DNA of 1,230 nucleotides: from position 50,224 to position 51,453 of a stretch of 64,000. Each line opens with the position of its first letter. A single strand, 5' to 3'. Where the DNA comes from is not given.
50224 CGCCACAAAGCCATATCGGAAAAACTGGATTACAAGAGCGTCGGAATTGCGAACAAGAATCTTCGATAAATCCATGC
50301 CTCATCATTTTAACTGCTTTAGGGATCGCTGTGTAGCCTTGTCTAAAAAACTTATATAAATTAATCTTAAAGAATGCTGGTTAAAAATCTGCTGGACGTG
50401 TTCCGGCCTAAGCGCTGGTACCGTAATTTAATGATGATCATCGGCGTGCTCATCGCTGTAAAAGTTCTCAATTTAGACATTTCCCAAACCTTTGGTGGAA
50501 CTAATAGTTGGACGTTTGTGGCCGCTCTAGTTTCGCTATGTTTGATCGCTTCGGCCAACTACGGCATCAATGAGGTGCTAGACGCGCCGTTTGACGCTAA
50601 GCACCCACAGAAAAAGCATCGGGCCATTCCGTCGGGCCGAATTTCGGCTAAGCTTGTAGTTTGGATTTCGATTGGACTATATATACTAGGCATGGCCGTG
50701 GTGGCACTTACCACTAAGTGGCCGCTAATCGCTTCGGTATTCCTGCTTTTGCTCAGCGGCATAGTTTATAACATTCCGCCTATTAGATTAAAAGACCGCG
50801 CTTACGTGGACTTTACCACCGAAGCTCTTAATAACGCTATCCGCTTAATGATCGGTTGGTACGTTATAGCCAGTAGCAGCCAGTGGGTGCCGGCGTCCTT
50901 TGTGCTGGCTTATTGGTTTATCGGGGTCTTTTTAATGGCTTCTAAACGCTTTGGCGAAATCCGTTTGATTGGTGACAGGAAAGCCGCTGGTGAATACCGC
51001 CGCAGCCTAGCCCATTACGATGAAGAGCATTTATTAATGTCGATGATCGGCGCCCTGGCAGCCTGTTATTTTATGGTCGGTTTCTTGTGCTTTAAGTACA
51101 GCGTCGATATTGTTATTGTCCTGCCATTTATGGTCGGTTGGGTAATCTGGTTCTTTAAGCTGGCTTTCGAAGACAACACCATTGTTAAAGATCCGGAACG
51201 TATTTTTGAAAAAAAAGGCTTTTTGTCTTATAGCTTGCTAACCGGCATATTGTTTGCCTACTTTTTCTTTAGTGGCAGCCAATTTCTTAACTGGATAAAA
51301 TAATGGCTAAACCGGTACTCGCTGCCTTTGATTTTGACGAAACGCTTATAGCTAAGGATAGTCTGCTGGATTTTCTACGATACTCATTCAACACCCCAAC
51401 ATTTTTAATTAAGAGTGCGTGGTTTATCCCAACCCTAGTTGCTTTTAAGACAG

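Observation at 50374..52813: UbiA-HAD-PRPP synthase operon: a polyprenyl-phosphoribose (DPPR-like) donor pathway without visible epimerase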

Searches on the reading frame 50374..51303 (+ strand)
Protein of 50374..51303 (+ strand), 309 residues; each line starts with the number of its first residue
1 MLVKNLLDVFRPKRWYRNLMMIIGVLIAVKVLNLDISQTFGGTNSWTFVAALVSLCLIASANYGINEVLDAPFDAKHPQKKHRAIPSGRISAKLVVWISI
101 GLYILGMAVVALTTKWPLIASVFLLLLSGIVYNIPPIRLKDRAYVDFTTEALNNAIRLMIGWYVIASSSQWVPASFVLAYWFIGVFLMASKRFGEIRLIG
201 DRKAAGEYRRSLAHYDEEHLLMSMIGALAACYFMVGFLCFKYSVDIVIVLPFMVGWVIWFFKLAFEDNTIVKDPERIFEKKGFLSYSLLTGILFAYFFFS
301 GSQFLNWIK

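Call 3: search_protein_families(library=pfam, proteins=[window:50374-51303:+])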
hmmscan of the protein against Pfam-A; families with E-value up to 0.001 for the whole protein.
window:50374-51303:+ (309 aa): 1 family
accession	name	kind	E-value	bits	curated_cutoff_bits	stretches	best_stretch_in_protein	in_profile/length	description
PF01040.23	UbiA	-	1.2e-27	97.2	34.2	1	42-263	15-234/250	UbiA prenyltransferase family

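Call 4: search_protein_families(library=ncbifam, proteins=[window:50374-51303:+])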
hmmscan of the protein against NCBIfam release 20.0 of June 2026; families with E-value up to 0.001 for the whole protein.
window:50374-51303:+ (309 aa): 25 families
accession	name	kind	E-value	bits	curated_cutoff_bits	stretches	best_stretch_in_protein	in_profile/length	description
NF008978.0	PRK12324.1-4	equivalog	4.9e-21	75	207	1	3-242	32-254/322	decaprenyl-phosphate phosphoribosyltransferase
NF006088.0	PRK08238.1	equivalog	6.9e-21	74.4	351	1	3-228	192-403/482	UbiA family prenyltransferase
NF008977.0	PRK12324.1-2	equivalog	1.5e-19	70.5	234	1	5-290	4-279/297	decaprenyl-phosphate phosphoribosyltransferase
NF008976.0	PRK12324.1-1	equivalog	1.2e-15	57.7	474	1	2-239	17-244/306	decaprenyl-phosphate phosphoribosyltransferase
NF009516.0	PRK12875.1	equivalog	1.8e-10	40.4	205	1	4-206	18-207/292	prenyltransferase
TIGR01473.1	cyoE_ctaB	equivalog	5.1e-10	39.6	210.3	1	10-178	7-167/281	heme o synthase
NF009523.0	PRK12884.1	equivalog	1.1e-09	37.9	269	1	4-180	5-162/279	prenyltransferase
TIGR01476.1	chlor_syn_BchG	subfamily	1.6e-09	37.6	212.3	1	47-195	39-185/283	(bacterio)chlorophyll synthase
NF005742.0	PRK07566.1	equivalog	2e-09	37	313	1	47-152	67-169/315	chlorophyll synthase ChlG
NF009521.0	PRK12882.1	equivalog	5.5e-09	35.6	296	1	4-127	6-119/280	geranylgeranylglycerol-phosphate geranylgeranyltransferase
NF010119.0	PRK13595.1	equivalog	5.9e-08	32.5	248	1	60-181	61-182/292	prenyltransferase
NF009524.0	PRK12886.1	equivalog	1.4e-07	31.2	387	1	46-115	46-115/291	prenyltransferase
NF003349.0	PRK04375.1-2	equivalog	1.9e-07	30.6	246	1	41-175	54-186/318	heme o synthase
NF009608.0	PRK13105.1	equivalog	2.8e-07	30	217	1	45-206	40-200/291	prenyltransferase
NF009525.0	PRK12887.1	equivalog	8.7e-07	28.6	226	1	23-204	34-214/310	homogentisate phytyltransferase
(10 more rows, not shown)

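Call 7: find_homologous_proteins(query=window:50374-51303:+)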
Query window:50374-51303:+ (309 aa): 331 proteins with E <= 0.001 among 3253 candidates; the best 120 are listed.
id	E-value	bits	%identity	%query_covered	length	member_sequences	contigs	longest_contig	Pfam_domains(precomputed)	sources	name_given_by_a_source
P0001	2.5e-201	686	100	100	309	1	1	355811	PF01040.24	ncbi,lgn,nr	ncbi:MAG TPA: UbiA family prenyltransferase [Candidatus Saccharimonadales bacterium]|nr:UbiA family 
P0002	4.8e-163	560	80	100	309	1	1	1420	PF01040.24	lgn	-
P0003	3.5e-146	505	74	100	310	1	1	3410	PF01040.24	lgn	-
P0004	8.7e-142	490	71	100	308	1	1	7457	PF01040.24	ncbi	-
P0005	9.0e-142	490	71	99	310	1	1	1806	PF01040.24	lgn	-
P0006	1.2e-141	490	72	99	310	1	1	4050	PF01040.24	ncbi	-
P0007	2.5e-138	479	70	100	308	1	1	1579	PF01040.24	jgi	jgi:decaprenyl-phosphate phosphoribosyltransferase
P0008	8.1e-138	477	71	100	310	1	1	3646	PF01040.24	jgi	jgi:decaprenyl-phosphate phosphoribosyltransferase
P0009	2.1e-137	476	69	100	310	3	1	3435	PF01040.24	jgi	jgi:decaprenyl-phosphate phosphoribosyltransferase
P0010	2.3e-137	476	68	100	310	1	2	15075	PF01040.24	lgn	-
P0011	3.7e-137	475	69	100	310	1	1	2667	PF01040.24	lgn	-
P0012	1.1e-136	474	67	100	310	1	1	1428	PF01040.24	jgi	jgi:decaprenyl-phosphate phosphoribosyltransferase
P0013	5.2e-135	468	68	99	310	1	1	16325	PF01040.24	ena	-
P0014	9.8e-133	461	67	100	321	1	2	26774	PF01040.24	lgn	-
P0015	1.6e-128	447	69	94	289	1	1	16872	PF01040.24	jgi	jgi:decaprenyl-phosphate phosphoribosyltransferase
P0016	1.3e-125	437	66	100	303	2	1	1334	PF01040.24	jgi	jgi:decaprenyl-phosphate phosphoribosyltransferase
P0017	8.2e-123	428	61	100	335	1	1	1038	PF01040.24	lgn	-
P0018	1.8e-121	424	63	100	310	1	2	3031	PF01040.24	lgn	-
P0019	3.7e-121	423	62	100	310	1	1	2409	PF01040.24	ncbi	-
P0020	4.2e-121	422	61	100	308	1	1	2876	PF01040.24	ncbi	-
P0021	4.7e-121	422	61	100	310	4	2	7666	PF01040.24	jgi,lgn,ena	-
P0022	8.2e-121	421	62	100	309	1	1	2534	PF01040.24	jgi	jgi:decaprenyl-phosphate phosphoribosyltransferase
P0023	7.4e-120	418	61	99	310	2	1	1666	PF01040.24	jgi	-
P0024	8.6e-120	418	60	100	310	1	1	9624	PF01040.24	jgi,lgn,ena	-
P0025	1.2e-119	418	62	100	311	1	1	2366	PF01040.24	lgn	-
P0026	8.3e-119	415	61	100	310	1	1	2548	PF01040.24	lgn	-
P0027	2.9e-118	413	61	100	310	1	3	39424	PF01040.24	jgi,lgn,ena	-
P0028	7.3e-118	412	58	100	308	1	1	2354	PF01040.24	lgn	-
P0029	3.1e-117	410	60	99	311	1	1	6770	PF01040.24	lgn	-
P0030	7.6e-117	408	58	100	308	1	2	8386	PF01040.24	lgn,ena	-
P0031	1.8e-116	407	56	100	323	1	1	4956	PF01040.24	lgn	-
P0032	6.2e-116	405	65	94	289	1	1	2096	PF01040.24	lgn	-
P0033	3.9e-115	403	59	100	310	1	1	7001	PF01040.24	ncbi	-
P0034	1.2e-114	401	58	100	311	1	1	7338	PF01040.24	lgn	-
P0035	3.0e-114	400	58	99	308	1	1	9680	PF01040.24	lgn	-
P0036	5.7e-114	399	58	100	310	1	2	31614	PF01040.24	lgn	-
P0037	3.1e-112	393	57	100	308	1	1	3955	PF01040.24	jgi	jgi:decaprenyl-phosphate phosphoribosyltransferase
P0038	1.3e-110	388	55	100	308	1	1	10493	PF01040.24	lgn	-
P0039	7.0e-110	385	59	100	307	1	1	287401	PF01040.24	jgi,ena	-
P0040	6.4e-109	382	56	100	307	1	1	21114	PF01040.24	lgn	-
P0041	2.7e-108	380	56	99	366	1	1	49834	PF01040.24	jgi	jgi:decaprenyl-phosphate phosphoribosyltransferase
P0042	1.3e-107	378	55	99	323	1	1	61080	PF01040.24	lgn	-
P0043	1.6e-107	378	55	99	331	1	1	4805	PF01040.24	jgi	jgi:4-hydroxybenzoate polyprenyltransferase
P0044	1.6e-107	378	59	94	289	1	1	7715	PF01040.24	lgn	-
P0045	1.8e-107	378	56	99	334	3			PF01040.24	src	-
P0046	1.8e-107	378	56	99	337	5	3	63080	PF01040.24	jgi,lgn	-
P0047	2.5e-107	377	60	94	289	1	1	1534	PF01040.24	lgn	-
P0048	4.0e-107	376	55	99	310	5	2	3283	PF01040.24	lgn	-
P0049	6.5e-107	376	56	99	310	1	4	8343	PF01040.24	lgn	-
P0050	8.5e-107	375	57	100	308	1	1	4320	PF01040.24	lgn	-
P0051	1.7e-106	374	54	100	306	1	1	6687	PF01040.24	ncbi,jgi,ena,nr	ncbi:MAG: UbiA family prenyltransferase [Synergistetes bacterium]|nr:UbiA family prenyltransferase [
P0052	5.7e-106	373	55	99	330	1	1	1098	PF01040.24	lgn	-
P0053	6.5e-106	372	55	100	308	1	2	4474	PF01040.24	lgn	-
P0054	1.2e-105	372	57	98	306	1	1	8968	PF01040.24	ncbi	-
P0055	3.3e-105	370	56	99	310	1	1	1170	PF01040.24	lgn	-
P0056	4.3e-105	370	55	99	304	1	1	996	PF01040.24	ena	-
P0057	4.9e-105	370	55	99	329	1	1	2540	PF01040.24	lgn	-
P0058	6.5e-105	369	55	99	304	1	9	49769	PF01040.24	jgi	-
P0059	8.2e-105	369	55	99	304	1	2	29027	PF01040.24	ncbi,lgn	-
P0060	1.5e-104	368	54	99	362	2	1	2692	PF01040.24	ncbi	-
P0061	2.0e-104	368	53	99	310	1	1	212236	PF01040.24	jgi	jgi:4-hydroxybenzoate polyprenyltransferase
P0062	2.3e-104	367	55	99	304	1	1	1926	PF01040.24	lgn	-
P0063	3.8e-104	367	55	99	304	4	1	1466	PF01040.24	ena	-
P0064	4.4e-104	366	53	99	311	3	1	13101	PF01040.24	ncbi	-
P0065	5.7e-104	366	55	99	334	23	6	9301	PF01040.24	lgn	-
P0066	7.4e-104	366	54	99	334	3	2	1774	PF01040.24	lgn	-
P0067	1.2e-103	365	54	99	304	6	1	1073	PF01040.24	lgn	-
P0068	6.3e-103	363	54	99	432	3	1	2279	PF01040.24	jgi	jgi:decaprenyl-phosphate phosphoribosyltransferase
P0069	1.3e-102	362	53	98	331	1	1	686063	PF01040.24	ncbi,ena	-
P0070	1.5e-102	361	54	99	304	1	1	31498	PF01040.24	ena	-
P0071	1.7e-102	361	54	99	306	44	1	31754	PF01040.24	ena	-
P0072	2.0e-102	361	54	99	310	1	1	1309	PF01040.24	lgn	-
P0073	4.4e-102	360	53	98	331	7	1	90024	PF01040.24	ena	-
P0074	1.0e-101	359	53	99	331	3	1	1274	PF01040.24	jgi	jgi:decaprenyl-phosphate phosphoribosyltransferase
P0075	1.1e-101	359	53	100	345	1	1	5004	PF01040.24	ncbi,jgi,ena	-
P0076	4.5e-101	357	54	100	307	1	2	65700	PF01040.24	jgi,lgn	jgi:decaprenyl-phosphate phosphoribosyltransferase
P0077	8.9e-101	356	53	98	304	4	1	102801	PF01040.24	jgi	-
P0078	2.2e-100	354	52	100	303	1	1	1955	PF01040.24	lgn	-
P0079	5.1e-100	353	51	100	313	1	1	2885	PF01040.24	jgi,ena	jgi:decaprenyl-phosphate phosphoribosyltransferase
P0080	1.2e-99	352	53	99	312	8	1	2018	PF01040.24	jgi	-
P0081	2.1e-99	351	54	99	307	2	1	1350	PF01040.24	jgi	jgi:decaprenyl-phosphate phosphoribosyltransferase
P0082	6.1e-99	350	52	99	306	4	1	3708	PF01040.24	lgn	-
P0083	1.3e-98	349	51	100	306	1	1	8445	PF01040.24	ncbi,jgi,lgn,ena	-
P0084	4.4e-98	347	54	93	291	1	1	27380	PF01040.24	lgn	-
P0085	6.3e-98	346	50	99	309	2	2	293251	PF01040.24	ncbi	-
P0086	1.0e-97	346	53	93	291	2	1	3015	PF01040.24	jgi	jgi:decaprenyl-phosphate phosphoribosyltransferase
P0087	8.9e-97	342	53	93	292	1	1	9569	PF01040.24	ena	-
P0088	1.9e-96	341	55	93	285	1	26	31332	PF01040.24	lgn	-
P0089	4.0e-96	340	54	93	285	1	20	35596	PF01040.24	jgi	-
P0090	4.1e-96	340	54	98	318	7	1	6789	PF01040.24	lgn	-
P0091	1.8e-95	338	52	93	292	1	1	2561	PF01040.24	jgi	-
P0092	3.5e-95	337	52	98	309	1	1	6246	PF01040.24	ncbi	-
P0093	1.5e-94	335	49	99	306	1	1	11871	PF01040.24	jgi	-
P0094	3.8e-94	334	53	98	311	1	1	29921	PF01040.24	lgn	-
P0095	5.4e-94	333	53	93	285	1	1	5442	PF01040.24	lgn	-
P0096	1.0e-93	332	52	94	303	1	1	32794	PF01040.24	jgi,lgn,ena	-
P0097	1.2e-93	332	50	98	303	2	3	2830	PF01040.24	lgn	-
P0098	3.4e-93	331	49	100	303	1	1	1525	PF01040.24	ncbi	-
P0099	1.4e-92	329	49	99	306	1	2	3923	PF01040.24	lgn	-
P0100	3.1e-92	328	51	93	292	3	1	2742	PF01040.24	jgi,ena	-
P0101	4.0e-92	327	48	100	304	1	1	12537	PF01040.24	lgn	-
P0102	1.2e-91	326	48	100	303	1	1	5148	PF01040.24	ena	-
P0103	1.6e-91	325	49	99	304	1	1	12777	PF01040.24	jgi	jgi:4-hydroxybenzoate polyprenyltransferase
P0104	2.5e-91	325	52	93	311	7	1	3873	PF01040.24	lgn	-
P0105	3.1e-91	324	50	100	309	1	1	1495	PF01040.24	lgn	-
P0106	1.4e-90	322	50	100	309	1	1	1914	PF01040.24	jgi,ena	-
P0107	1.6e-90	322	49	99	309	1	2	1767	PF01040.24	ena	-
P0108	2.0e-90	322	49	100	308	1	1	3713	PF01040.24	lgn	-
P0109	2.9e-90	321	48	100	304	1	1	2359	PF01040.24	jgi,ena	-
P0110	5.0e-90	320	47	100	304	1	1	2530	PF01040.24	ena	-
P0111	7.4e-90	320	52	93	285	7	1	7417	PF01040.24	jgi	-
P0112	5.4e-89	317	47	100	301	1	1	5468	PF01040.24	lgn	-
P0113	5.5e-89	317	50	91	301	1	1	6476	PF01040.24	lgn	-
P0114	6.0e-89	317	48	100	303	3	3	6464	PF01040.24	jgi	jgi:decaprenyl-phosphate phosphoribosyltransferase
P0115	1.6e-88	315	48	100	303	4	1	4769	PF01040.24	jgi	jgi:decaprenyl-phosphate phosphoribosyltransferase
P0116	1.6e-87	312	54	83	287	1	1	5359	PF01040.24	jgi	jgi:4-hydroxybenzoate polyprenyltransferase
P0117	2.3e-87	312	48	99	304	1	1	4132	PF01040.24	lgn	-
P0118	3.1e-87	311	47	99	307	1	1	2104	PF01040.24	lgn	-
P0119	1.7e-86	309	48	100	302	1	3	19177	PF01040.24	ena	-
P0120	7.7e-86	307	52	94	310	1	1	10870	PF01040.24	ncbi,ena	-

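Call 9: search_solved_structures(query=window:50374-51303:+, max_evalue=0.01, show_alignments=2)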
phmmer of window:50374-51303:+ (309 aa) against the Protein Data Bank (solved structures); distinct sequences matched with E-value up to 0.01: 1.
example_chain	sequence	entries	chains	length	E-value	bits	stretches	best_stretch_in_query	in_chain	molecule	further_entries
8j8j_D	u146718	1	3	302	9e-12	48.4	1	2-275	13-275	Decaprenyl-phosphate phosphoribosyltransferase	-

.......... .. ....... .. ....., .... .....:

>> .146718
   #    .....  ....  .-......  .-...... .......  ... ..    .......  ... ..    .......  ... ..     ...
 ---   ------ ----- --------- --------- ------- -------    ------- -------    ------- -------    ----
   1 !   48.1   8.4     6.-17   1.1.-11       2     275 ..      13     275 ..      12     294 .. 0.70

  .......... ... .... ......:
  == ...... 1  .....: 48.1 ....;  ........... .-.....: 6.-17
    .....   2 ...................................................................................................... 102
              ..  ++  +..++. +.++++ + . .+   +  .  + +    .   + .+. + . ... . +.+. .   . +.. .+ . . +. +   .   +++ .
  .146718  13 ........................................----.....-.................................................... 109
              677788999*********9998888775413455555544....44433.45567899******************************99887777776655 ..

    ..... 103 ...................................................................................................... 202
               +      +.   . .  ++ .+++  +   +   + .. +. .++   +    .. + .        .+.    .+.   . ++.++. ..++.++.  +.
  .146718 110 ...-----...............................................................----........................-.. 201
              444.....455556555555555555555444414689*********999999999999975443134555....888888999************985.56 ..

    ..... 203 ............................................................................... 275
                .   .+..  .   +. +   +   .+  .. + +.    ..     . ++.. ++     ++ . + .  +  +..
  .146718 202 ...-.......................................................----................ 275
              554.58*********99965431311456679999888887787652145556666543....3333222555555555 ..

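Call 13: find_encoding_contigs(protein=P0039, flank=10000, max_places=2)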
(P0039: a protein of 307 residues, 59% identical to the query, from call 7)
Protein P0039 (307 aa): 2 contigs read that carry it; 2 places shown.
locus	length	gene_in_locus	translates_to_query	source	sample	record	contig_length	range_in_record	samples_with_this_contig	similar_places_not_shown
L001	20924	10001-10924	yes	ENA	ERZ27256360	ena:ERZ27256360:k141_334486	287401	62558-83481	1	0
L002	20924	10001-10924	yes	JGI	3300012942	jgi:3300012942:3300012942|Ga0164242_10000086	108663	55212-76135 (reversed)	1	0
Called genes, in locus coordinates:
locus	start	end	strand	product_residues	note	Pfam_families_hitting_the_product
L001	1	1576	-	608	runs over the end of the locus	PF13522:GATase_6, PF13537:GATase_7, PF01380:SIS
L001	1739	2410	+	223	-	PF06414:Zeta_toxin, PF13671:AAA_33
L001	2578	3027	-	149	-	PF01467:CTP_transf_like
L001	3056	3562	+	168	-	PF00293:NUDIX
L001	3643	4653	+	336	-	PF01073:3Beta_HSD, PF01370:Epimerase, PF02719:Polysacc_synt_2, PF04321:RmlD_sub_bind, PF07993:NAD_binding_4, PF16363:GDP_Man_Dehyd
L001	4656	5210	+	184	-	PF00293:NUDIX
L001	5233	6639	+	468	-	PF00908:dTDP_sugar_isom, PF04321:RmlD_sub_bind, PF01370:Epimerase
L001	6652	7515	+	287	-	PF00483:NTP_transferase, PF12804:NTP_transf_3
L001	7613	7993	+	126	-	PF18451:CdiA_C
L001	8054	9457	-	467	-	PF09913:DUF2142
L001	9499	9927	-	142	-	PF04138:GtrA_DPMS_TM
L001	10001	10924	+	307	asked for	PF01040:UbiA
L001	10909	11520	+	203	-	PF12710:HAD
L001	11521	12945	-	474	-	PF09913:DUF2142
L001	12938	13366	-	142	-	PF04138:GtrA_DPMS_TM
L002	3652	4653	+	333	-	PF01073:3Beta_HSD, PF01370:Epimerase, PF02719:Polysacc_synt_2, PF04321:RmlD_sub_bind, PF07993:NAD_binding_4, PF16363:GDP_Man_Dehyd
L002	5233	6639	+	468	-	PF00908:dTDP_sugar_isom, PF04321:RmlD_sub_bind, PF01370:Epimerase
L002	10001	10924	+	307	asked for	PF01040:UbiA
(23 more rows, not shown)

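Call 14: find_encoding_contigs(protein=P0069, flank=10000, max_places=2)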
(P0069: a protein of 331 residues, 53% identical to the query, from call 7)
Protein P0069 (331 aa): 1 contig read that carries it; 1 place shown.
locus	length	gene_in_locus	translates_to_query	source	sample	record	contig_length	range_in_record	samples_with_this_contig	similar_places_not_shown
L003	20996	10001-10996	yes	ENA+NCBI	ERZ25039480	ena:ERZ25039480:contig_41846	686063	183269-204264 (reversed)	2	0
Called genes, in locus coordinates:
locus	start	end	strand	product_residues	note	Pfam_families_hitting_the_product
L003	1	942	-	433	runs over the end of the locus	PF13181:TPR_8 (faint), PF13424:TPR_12 (faint), PF13432:TPR_16 (faint), PF13428:TPR_14 (faint), PF13414:TPR_11 (faint), PF13371:TPR_9 (weak), PF00515:TPR_1, PF07719:TPR_2, +1 more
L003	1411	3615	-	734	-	-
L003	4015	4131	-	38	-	-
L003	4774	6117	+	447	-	-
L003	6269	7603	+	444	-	-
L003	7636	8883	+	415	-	-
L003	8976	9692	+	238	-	-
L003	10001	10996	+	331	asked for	PF01040:UbiA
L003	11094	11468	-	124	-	PF00731:AIRC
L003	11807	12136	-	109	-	PF13744:HTH_37, PF01381:HTH_3 (weak)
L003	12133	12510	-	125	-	PF05973:Gp49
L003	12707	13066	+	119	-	PF13744:HTH_37, PF01381:HTH_3 (weak)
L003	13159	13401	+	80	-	-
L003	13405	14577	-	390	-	PF01926:MMR_HSR1, PF02421:FeoB_N (weak), PF06071:YchF-GTPase_C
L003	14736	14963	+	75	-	PF09723:Zn_ribbon_8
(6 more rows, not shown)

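Call 24: find_related_loci(query=A1, collection=genome_contigs, flank=10000)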
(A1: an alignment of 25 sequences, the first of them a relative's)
Query A1 (309 aa) in genome_contigs; peptide patterns used: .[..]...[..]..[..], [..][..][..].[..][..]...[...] (x = any residue, [..] = any of these).
49 stretches matched a pattern; 23 encode a relative of the query (tblastn E <= 1e-3); 23 distinct loci.
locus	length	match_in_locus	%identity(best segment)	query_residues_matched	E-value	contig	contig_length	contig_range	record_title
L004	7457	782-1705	71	2-309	4e-137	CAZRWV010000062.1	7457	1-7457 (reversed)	MAG TPA_asm: uncultured Candidatus Saccharibacteria bacterium isolate SRP193066_co1_26 genome assembly, contig: NODE_865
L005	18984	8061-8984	66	2-309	2e-135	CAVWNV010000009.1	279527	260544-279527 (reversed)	MAG: uncultured Acidimicrobiaceae bacterium isolate MFD09495.bin.1.102 genome assembly, contig: contig_2947, whole genom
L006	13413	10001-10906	55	2-308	1e-113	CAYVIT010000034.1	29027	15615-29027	MAG TPA_asm: uncultured Pirellulales bacterium isolate binchicken_co196_99 genome assembly, contig: NODE_1836_length_290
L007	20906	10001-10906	53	2-308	2e-109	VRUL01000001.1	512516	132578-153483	MAG: Planctomycetota bacterium isolate MohnsGC08_bin191 NODE_1_length_512516_cov_46.995404, whole genome shotgun sequenc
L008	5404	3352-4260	54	2-309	2e-109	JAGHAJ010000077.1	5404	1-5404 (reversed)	MAG: Synergistetes bacterium isolate AUK227 PB_MBMC_181_c_000000000090, whole genome shotgun sequence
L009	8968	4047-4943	57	3-305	6e-109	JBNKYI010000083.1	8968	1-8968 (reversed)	MAG: Fibrobacterales bacterium isolate D1D2.bin.27.permissive NODE_83_length_8968_cov_4.547970, whole genome shotgun seq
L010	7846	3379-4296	55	2-309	2e-107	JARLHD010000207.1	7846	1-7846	MAG: Ignavibacteriaceae bacterium isolate MAG_CO62 MetaCoAG_Bin_62_Oxic_k141_739976, whole genome shotgun sequence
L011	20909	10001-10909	49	1-308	9e-107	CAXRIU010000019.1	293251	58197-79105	MAG: Bacteriovoracaceae bacterium isolate YZ12D_3.8 genome assembly, contig: k141_1002146, whole genome shotgun sequence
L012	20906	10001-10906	53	2-308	2e-102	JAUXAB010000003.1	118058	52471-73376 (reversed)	MAG: Phycisphaerae bacterium isolate CSMAG_2751 CSMAG_2751_k141_949891_length_118058_cov_32.4703, whole genome shotgun s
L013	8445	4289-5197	51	2-309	2e-101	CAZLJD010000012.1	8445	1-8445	MAG TPA_asm: uncultured Synergistota bacterium isolate binchicken_co219_155 genome assembly, contig: k141_1206169, whole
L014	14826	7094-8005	54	4-307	2e-99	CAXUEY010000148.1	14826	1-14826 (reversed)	MAG TPA_asm: uncultured Ktedonobacteraceae bacterium isolate public_SRR14722276_metawrap_bin.2 genome assembly, contig:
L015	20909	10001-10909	53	5-307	3e-99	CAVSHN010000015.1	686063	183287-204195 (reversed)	MAG: uncultured Chloroflexia bacterium isolate MFD01476.bin.2.21 genome assembly, contig: contig_41846, whole genome sho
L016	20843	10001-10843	53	1-286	2e-90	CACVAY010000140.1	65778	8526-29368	MAG: uncultured Thiotrichaceae bacterium isolate HLG_WM_MAG_07 genome assembly, contig: NODE_77_length_65778_cov_56.4798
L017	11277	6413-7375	45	3-303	3e-88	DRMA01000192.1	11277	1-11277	MAG TPA_asm: Thiothrix sp. isolate HyVt-477 HyVt-477_k145_563544, whole genome shotgun sequence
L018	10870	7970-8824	52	6-294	1e-93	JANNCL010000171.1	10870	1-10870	MAG: Candidatus Omnitrophota bacterium isolate OTE_78_metabat_191 OTE_78_k141_2335686, whole genome shotgun sequence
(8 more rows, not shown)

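Call 40: search_dna_similar(query=window:50374-51303:+, collection=phages, mode=protein, max_evalue=0.001, max_rows=10)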
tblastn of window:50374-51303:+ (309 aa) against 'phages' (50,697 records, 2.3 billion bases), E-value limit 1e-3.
Records with a match: 1; places in all: 1; records where one place covers at least 80% of the query: 0.
Best place of each record, by identity: <60% 1.
By first word of the organism name: Bacteriophage 1.
By host as written in the record: - 1.
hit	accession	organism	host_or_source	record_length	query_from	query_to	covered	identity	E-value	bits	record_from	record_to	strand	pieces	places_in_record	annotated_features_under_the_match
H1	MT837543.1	Bacteriophage sp.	human fecal samples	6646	2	234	75%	25.3%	7e-9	63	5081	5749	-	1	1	record has no annotation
